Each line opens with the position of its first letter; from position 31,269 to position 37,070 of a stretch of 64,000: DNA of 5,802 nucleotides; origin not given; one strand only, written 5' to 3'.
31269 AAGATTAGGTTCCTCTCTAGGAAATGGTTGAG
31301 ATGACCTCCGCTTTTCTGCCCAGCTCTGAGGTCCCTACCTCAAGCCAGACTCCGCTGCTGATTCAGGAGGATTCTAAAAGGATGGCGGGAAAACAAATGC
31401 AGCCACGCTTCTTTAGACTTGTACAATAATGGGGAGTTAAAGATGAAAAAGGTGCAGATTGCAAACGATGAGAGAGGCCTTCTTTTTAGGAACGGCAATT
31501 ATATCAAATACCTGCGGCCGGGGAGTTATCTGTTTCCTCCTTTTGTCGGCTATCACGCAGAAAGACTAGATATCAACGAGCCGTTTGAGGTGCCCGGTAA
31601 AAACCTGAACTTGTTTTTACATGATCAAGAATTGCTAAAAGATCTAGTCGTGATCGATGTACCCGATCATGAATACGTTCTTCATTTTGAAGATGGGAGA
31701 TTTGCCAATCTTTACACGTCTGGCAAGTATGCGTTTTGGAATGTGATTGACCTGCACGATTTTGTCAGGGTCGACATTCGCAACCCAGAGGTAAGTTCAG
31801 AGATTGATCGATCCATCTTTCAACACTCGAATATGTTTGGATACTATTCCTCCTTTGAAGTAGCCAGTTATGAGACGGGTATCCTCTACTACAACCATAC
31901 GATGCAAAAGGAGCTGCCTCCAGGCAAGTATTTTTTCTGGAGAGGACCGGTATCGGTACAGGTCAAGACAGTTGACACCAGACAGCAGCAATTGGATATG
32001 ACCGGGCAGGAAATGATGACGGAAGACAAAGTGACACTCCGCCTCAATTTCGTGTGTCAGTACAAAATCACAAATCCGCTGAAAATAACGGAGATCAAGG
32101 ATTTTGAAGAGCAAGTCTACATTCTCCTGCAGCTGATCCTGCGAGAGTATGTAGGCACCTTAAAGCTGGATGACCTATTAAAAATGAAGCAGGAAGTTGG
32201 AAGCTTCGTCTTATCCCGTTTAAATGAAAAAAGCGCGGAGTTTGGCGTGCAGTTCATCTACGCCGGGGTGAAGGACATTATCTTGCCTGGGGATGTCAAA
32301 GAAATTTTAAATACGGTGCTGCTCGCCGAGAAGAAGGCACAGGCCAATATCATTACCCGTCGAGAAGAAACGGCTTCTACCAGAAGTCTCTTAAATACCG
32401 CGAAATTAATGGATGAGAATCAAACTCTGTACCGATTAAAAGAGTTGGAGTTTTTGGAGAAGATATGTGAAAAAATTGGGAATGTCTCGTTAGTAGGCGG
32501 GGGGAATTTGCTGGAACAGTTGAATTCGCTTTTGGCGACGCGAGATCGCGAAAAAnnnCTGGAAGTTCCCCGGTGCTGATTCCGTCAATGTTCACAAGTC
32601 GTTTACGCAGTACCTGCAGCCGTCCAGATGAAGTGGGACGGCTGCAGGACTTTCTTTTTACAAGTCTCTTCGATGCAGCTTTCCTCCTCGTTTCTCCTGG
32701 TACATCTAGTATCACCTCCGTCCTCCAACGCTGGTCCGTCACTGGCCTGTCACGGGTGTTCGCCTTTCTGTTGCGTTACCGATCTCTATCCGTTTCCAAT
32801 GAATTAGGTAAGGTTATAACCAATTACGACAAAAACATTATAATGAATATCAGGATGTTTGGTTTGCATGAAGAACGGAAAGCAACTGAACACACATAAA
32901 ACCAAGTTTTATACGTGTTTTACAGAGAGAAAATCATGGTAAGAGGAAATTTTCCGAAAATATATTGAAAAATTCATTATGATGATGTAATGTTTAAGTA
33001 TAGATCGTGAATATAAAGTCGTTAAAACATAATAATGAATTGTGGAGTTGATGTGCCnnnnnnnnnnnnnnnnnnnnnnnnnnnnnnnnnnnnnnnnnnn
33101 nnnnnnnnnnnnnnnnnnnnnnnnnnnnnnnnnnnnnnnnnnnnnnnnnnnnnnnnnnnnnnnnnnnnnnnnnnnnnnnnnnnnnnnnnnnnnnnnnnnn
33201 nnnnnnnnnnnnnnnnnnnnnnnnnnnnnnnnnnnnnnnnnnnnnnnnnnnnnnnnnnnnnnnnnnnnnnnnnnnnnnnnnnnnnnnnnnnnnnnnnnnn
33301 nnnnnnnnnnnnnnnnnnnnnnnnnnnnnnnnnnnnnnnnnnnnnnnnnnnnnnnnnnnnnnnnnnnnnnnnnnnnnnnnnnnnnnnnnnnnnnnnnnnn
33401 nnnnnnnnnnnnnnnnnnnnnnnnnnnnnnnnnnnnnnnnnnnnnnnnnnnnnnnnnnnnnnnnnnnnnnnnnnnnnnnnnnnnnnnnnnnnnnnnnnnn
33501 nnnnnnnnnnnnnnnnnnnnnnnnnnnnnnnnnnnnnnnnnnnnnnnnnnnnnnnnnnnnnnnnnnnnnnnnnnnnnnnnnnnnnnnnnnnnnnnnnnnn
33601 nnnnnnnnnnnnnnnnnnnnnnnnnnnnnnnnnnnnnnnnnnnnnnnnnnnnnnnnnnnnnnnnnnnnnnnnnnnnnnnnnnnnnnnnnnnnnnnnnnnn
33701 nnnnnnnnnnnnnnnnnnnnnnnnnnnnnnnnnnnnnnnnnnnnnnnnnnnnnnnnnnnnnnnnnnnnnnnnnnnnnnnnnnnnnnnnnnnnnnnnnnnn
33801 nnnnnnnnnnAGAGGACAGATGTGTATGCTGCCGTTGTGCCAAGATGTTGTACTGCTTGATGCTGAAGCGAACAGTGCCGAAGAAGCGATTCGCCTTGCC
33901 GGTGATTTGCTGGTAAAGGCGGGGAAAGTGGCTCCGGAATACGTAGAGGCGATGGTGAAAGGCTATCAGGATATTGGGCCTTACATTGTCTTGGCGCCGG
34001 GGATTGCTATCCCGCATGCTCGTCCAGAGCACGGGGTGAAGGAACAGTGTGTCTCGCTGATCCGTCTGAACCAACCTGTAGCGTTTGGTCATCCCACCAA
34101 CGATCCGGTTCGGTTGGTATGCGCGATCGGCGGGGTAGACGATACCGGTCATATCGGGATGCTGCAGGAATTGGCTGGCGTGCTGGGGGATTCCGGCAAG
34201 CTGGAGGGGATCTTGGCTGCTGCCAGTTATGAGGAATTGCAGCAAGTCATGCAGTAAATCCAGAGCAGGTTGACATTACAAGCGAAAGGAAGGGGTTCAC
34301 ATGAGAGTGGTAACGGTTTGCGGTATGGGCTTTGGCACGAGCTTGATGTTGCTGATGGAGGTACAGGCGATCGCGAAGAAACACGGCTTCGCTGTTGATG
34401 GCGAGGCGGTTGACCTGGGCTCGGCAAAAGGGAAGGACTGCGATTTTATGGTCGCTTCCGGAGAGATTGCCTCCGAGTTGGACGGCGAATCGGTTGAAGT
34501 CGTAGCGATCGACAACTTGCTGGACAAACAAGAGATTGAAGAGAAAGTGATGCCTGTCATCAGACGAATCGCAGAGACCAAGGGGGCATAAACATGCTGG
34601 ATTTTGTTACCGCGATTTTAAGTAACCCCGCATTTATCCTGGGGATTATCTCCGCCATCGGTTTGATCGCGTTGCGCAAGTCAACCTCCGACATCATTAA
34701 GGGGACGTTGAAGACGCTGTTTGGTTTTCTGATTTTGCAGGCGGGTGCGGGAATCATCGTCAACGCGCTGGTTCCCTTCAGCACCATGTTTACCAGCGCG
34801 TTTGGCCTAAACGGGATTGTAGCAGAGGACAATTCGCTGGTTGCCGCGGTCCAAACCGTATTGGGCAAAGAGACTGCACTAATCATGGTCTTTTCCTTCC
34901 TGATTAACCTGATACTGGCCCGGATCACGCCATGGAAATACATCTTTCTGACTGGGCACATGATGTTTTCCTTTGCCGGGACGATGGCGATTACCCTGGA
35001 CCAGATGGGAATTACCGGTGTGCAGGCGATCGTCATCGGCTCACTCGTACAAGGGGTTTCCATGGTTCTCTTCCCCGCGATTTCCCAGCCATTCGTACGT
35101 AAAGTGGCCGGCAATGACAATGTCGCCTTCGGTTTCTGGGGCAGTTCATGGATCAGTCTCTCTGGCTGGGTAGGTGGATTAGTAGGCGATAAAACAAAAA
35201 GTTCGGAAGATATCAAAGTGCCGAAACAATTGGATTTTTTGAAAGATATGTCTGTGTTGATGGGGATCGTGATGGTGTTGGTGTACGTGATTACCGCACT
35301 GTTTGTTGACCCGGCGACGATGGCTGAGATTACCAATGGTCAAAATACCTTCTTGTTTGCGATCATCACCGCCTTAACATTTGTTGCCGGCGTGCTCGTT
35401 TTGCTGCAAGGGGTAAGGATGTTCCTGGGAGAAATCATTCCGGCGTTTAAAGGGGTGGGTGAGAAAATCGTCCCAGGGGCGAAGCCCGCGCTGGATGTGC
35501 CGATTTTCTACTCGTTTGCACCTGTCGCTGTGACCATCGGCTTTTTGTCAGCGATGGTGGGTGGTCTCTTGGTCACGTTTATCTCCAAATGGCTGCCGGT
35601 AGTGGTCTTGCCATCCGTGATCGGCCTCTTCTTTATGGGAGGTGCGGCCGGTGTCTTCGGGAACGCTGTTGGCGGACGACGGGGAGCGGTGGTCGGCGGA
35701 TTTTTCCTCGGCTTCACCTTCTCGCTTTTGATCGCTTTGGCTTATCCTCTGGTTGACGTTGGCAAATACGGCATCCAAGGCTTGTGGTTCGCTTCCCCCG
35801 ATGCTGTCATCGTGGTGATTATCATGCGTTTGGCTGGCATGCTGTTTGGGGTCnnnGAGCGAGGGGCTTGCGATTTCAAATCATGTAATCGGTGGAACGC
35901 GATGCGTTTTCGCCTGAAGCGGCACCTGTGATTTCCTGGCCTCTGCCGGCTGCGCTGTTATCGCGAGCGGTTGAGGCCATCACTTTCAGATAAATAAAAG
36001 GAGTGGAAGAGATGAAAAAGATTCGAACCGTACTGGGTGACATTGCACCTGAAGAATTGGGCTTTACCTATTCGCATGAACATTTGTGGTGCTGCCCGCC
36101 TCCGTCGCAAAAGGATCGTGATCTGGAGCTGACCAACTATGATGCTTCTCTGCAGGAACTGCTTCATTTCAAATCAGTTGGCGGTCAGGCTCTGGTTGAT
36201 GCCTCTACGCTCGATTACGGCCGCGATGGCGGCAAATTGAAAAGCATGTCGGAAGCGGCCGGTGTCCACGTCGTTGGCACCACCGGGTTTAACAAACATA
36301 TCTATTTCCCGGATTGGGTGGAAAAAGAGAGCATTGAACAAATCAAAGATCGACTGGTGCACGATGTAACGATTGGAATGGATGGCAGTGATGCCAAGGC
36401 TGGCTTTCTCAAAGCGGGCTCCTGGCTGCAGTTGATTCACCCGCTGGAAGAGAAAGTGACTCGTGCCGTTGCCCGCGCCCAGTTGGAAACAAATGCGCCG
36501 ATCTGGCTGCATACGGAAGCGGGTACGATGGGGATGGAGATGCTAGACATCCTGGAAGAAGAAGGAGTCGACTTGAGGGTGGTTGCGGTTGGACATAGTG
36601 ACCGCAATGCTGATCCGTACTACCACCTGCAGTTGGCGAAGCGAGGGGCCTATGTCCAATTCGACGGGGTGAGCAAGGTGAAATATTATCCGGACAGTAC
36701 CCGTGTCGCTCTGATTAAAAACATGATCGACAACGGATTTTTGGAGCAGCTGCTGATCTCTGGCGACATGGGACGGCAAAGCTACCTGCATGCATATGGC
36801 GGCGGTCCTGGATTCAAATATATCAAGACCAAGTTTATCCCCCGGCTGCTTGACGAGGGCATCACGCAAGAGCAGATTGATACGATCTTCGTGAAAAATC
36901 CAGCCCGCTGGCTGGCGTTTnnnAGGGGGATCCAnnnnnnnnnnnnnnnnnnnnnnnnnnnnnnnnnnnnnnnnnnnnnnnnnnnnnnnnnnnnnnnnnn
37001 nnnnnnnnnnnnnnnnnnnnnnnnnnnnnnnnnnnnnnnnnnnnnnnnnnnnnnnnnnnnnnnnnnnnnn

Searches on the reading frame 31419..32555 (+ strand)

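Call 23: search_protein_families(library=pfam, proteins=[window:31419-32555:+], max_evalue=0.0001)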
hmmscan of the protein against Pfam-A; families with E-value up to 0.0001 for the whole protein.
window:31419-32555:+ (379 aa): 1 family
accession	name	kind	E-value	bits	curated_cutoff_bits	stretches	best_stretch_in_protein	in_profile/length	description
PF01145.31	Band_7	-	1.7e-26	93.8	23.6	1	148-317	3-175/176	SPFH domain / Band 7 family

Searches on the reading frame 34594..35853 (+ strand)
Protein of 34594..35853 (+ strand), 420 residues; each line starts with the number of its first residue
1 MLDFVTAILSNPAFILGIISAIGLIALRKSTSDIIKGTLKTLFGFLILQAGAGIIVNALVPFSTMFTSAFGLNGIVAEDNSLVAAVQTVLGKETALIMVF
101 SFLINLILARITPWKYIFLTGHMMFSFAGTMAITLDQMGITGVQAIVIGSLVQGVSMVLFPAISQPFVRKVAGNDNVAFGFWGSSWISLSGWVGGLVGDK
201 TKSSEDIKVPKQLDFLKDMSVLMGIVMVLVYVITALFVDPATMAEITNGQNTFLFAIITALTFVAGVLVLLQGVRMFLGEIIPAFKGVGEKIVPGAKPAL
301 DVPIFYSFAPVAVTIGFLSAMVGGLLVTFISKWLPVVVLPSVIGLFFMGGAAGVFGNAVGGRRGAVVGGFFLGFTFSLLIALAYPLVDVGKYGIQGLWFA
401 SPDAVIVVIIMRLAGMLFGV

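Call 23: search_protein_families(library=pfam, proteins=[window:34594-35853:+], max_evalue=0.0001)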
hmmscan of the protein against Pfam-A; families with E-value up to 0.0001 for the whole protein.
window:34594-35853:+ (420 aa): 1 family
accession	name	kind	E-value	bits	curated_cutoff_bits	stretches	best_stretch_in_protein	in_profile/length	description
PF03611.19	EIIC-GAT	-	1.8e-118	396.5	24.2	1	8-401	2-392/394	PTS system sugar-specific permease component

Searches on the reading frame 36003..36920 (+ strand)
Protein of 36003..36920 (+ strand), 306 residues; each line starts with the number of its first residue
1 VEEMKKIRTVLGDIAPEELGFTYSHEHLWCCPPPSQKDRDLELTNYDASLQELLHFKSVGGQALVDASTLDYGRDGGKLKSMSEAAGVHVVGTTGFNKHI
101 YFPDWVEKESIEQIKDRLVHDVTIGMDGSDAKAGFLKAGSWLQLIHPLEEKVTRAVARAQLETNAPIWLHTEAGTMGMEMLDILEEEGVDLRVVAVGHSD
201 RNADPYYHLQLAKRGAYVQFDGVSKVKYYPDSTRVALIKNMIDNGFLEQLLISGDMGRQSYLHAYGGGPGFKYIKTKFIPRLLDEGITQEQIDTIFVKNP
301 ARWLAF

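Call 23: search_protein_families(library=pfam, proteins=[window:36003-36920:+], max_evalue=0.0001)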
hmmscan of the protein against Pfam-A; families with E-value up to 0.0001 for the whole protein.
window:36003-36920:+ (306 aa): 1 family
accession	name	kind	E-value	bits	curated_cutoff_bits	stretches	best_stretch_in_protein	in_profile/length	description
PF02126.24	PTE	-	5e-66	223.6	22.4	1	15-304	2-297/298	Phosphotriesterase family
